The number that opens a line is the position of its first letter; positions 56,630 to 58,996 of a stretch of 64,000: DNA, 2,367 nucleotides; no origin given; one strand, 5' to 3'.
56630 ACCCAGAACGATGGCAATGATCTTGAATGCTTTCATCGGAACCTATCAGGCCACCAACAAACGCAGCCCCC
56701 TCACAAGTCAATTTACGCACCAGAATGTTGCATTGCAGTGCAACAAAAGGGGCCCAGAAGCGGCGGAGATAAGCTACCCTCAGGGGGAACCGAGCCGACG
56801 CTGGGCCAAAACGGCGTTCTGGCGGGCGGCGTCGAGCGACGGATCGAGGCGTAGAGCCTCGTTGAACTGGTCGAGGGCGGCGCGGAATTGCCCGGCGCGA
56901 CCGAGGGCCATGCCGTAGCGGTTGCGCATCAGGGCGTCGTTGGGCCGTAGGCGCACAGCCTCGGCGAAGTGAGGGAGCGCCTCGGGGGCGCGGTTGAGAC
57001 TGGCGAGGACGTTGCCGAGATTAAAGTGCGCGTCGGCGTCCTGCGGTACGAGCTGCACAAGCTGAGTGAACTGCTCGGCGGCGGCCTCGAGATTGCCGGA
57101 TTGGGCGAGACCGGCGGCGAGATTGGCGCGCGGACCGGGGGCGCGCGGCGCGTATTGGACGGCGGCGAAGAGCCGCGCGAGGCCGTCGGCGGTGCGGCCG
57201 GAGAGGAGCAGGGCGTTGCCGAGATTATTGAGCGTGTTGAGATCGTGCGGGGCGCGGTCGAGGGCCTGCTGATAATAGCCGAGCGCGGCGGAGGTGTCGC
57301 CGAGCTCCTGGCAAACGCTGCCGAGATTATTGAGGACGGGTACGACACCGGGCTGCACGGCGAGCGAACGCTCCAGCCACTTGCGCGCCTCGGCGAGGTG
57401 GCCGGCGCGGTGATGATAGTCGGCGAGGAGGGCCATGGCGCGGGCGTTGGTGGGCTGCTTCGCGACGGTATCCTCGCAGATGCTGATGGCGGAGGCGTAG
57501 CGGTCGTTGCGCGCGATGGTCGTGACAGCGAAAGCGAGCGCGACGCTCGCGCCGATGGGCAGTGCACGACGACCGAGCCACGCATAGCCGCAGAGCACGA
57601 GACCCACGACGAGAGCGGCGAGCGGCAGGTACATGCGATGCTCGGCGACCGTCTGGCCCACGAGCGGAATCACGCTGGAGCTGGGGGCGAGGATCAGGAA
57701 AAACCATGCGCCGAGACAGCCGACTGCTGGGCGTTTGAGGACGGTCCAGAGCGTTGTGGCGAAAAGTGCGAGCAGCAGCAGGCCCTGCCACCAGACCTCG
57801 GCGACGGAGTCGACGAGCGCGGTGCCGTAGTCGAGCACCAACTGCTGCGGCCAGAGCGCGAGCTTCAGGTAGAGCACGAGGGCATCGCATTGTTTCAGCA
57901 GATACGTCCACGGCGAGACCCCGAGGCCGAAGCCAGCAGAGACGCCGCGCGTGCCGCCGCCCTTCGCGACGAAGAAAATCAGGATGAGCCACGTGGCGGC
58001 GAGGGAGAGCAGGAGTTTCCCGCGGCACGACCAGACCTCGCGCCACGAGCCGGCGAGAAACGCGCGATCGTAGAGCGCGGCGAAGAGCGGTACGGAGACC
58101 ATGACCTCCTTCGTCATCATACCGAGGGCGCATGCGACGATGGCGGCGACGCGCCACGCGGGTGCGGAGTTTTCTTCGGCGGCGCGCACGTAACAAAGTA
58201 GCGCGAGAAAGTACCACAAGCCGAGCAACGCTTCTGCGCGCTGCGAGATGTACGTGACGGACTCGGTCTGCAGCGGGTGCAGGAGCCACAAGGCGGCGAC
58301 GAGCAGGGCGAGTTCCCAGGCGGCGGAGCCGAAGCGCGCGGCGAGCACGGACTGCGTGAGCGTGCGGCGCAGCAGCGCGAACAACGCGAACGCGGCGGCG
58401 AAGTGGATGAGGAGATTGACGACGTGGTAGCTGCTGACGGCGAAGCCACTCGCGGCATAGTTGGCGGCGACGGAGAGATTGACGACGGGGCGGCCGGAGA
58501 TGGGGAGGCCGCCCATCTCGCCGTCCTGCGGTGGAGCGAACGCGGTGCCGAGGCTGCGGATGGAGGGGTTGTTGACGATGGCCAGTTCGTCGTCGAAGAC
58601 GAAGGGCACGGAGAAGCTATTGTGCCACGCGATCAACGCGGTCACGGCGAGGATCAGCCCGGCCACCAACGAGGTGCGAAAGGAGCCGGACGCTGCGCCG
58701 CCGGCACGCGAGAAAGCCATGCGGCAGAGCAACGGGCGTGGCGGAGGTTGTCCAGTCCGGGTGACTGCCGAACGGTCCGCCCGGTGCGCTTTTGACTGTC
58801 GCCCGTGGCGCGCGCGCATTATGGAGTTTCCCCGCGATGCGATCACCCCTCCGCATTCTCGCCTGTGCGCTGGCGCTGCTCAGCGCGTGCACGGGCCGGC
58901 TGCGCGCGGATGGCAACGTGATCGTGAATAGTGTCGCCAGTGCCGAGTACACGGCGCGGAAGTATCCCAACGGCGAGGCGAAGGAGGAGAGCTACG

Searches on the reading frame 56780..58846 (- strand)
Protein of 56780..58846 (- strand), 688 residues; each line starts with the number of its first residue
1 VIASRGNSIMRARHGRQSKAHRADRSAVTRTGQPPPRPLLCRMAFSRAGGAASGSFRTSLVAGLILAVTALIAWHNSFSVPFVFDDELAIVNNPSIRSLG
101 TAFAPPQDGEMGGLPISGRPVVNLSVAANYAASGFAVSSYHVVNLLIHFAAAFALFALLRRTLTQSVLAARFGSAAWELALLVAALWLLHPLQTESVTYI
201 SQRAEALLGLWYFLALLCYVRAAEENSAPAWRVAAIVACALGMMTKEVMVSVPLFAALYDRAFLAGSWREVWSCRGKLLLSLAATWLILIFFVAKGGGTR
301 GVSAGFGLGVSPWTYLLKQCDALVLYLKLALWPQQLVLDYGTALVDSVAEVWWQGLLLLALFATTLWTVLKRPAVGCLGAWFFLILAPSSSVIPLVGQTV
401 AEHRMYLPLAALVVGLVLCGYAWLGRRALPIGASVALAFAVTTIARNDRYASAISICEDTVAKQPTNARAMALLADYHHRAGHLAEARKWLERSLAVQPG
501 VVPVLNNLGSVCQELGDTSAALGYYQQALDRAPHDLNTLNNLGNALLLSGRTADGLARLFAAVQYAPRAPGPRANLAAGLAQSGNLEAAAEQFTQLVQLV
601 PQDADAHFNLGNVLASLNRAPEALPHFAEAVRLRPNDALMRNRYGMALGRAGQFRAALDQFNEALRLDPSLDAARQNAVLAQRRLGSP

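Call 63: search_protein_families(library=pfam, proteins=[window:56780-58846:-], max_evalue=0.00001)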
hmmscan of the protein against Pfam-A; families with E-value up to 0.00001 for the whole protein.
window:56780-58846:- (688 aa): 15 families
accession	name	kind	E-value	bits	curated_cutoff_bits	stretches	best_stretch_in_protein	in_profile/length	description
PF07719.23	TPR_2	-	3.3e-26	89.6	27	0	604-637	1-34/34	Tetratricopeptide repeat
PF00515.34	TPR_1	-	9.4e-22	76.3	27.8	0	604-637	1-34/34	Tetratricopeptide repeat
PF13424.12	TPR_12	-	5.3e-21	75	30.1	1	604-668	3-75/77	Tetratricopeptide repeat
PF14559.12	TPR_19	-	9.7e-21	74.3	25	2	447-499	4-56/68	Tetratricopeptide repeat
PF13431.12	TPR_17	-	1.1e-20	72.6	24.4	0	524-554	1-31/34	Tetratricopeptide repeat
PF13432.12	TPR_16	-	1.1e-19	71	32.7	1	580-638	7-65/65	Tetratricopeptide repeat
PF13428.12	TPR_14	-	2.1e-18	65.4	23.5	0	469-509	2-42/44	Tetratricopeptide repeat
PF13414.12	TPR_11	-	2.6e-18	65.8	26.8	1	581-616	5-40/42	TPR repeat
PF13181.12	TPR_8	-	5.8e-17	60.8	25.7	0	503-534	2-33/34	Tetratricopeptide repeat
PF13371.12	TPR_9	-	1.6e-13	50.9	35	0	478-535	5-62/73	Tetratricopeptide repeat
PF13176.12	TPR_7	-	2.1e-10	40.3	27.9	0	505-533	2-30/36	Tetratricopeptide repeat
PF23914.1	TPR_CcmH_CycH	-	1.4e-09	38.4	42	0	600-653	46-99/158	Cytochrome c-type biogenesis protein H TPR domain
PF13374.12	TPR_10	-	2.8e-09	37.2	27.5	0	468-497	2-31/42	Tetratricopeptide repeat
PF25064.1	ARM_TT21_5th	-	2.1e-08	34.9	27.8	0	446-494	13-61/117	TT21 fifth ARM repeats domain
PF07721.20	TPR_4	-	3.9e-07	30.5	27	0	468-493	1-26/26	Tetratricopeptide repeat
